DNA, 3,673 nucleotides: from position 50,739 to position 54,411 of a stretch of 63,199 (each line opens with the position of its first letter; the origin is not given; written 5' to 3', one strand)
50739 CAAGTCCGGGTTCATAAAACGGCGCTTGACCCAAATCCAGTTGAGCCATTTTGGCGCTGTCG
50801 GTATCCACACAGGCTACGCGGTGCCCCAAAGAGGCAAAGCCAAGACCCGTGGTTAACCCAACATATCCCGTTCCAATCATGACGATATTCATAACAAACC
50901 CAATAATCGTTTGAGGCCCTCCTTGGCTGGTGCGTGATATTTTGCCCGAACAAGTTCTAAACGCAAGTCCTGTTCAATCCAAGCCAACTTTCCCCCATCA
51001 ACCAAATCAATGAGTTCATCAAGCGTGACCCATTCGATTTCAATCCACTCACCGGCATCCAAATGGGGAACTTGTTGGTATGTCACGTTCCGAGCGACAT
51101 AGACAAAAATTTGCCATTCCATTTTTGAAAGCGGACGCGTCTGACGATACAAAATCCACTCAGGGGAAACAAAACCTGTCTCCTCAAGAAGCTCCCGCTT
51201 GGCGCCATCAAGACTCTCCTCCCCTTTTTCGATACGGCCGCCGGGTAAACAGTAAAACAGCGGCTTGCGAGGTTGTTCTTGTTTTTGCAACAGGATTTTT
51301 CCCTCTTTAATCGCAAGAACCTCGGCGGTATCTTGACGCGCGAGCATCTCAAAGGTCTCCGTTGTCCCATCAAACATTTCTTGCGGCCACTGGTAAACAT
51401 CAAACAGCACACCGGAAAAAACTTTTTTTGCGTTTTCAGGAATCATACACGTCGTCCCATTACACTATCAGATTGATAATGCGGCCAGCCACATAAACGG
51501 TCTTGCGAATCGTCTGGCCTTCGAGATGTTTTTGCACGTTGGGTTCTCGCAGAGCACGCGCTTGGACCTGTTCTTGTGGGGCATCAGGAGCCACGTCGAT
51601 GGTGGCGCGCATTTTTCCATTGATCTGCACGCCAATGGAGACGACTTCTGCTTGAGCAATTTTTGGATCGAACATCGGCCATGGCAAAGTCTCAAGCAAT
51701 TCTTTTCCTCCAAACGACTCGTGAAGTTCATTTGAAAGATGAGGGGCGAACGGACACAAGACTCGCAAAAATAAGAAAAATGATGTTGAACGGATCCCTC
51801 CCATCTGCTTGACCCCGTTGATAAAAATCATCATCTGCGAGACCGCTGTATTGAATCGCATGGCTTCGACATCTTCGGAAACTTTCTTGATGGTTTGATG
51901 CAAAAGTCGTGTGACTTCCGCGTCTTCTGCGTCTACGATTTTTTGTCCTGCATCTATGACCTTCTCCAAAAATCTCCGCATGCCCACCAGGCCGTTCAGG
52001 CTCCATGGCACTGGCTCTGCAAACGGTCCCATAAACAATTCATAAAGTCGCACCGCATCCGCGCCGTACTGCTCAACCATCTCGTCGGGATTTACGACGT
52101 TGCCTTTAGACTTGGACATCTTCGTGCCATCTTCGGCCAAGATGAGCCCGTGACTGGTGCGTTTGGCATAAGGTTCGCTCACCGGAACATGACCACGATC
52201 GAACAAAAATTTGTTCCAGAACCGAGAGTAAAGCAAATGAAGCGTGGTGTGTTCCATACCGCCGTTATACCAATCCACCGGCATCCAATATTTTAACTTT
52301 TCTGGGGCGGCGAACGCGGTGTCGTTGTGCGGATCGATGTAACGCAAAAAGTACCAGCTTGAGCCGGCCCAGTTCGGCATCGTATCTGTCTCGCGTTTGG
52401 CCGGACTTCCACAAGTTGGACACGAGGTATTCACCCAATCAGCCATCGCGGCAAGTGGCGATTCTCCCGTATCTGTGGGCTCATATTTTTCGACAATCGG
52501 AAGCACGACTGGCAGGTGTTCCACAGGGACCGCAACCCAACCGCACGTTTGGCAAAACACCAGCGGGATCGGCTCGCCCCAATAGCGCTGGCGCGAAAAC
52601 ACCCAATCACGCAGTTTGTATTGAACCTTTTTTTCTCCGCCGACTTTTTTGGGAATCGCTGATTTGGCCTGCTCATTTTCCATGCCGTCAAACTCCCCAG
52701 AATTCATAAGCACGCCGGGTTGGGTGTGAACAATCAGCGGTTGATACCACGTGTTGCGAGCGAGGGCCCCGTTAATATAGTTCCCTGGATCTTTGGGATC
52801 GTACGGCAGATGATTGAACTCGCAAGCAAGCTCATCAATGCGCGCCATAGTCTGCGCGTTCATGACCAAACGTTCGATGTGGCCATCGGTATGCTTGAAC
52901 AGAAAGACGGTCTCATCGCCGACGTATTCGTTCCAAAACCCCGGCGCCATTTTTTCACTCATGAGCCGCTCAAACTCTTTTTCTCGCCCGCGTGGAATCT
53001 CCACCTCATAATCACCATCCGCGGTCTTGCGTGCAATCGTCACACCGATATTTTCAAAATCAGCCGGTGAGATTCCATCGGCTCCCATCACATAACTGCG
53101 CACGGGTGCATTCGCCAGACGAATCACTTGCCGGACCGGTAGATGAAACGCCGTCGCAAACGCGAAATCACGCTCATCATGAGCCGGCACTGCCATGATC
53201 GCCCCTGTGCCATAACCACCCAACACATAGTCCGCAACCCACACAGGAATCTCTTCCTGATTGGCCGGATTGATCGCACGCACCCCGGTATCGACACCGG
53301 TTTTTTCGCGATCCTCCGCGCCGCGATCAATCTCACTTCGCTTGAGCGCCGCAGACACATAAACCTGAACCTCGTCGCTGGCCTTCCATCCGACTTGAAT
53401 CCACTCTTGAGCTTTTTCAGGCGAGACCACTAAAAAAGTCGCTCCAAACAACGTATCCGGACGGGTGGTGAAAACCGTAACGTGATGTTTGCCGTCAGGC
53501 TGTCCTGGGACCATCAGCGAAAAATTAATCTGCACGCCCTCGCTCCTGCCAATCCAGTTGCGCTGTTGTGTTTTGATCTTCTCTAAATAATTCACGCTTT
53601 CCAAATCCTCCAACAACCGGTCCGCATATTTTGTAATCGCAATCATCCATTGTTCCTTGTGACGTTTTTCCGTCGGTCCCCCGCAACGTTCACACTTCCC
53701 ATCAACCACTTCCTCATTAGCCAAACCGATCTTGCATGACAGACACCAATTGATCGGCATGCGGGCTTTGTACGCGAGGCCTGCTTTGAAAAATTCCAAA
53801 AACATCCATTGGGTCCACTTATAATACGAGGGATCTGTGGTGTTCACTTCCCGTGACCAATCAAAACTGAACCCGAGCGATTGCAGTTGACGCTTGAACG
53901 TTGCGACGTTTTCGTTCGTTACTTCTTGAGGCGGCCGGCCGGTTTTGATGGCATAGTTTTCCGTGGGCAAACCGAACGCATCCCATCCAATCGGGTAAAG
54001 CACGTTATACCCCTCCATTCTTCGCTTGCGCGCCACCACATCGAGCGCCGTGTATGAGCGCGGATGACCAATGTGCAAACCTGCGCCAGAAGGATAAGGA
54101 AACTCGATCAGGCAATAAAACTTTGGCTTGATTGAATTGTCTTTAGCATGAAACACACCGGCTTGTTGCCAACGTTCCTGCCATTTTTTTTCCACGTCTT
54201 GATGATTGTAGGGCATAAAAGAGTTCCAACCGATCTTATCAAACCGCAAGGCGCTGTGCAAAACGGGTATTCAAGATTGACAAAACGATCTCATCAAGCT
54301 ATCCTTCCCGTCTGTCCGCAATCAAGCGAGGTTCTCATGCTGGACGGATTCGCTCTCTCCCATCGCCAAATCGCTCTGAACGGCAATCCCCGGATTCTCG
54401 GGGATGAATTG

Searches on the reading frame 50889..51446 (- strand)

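Call 69: search_protein_families(library=pfam, proteins=[window:50889-51446:-], max_evalue=0.001)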
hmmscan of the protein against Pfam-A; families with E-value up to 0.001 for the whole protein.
window:50889-51446:- (185 aa): 2 families
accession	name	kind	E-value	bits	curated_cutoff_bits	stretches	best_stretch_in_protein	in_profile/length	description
PF00293.34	NUDIX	-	5.1e-17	62.6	21.1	1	43-146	8-120/134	NUDIX domain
PF14815.12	NUDIX_4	-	2.5e-05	24.5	35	1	46-146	6-99/113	NUDIX domain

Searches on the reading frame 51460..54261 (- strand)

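Call 69: search_protein_families(library=pfam, proteins=[window:51460-54261:-], max_evalue=0.001)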
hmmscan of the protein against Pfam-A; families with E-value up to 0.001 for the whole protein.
window:51460-54261:- (933 aa): 5 families
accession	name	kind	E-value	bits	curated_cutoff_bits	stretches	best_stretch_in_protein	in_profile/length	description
PF13603.12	tRNA-synt_1_2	-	1.1e-55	188.4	25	1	234-385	1-145/185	Leucyl-tRNA synthetase, editing domain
PF00133.28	tRNA-synt_1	-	2.2e-54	185.2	22.7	2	26-236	1-224/414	tRNA synthetases class I (I, L, M and V)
PF09334.17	tRNA-synt_1g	-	6.3e-28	98.1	20.1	2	54-199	7-148/391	tRNA synthetases class I (M)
PF08264.19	Anticodon_1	-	1.6e-15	57.7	25.1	1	781-898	2-145/148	Anticodon-binding domain of tRNA ligase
PF01406.26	tRNA-synt_1e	-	1.3e-06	28.5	27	0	697-740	236-279/301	tRNA synthetases class I (C) catalytic domain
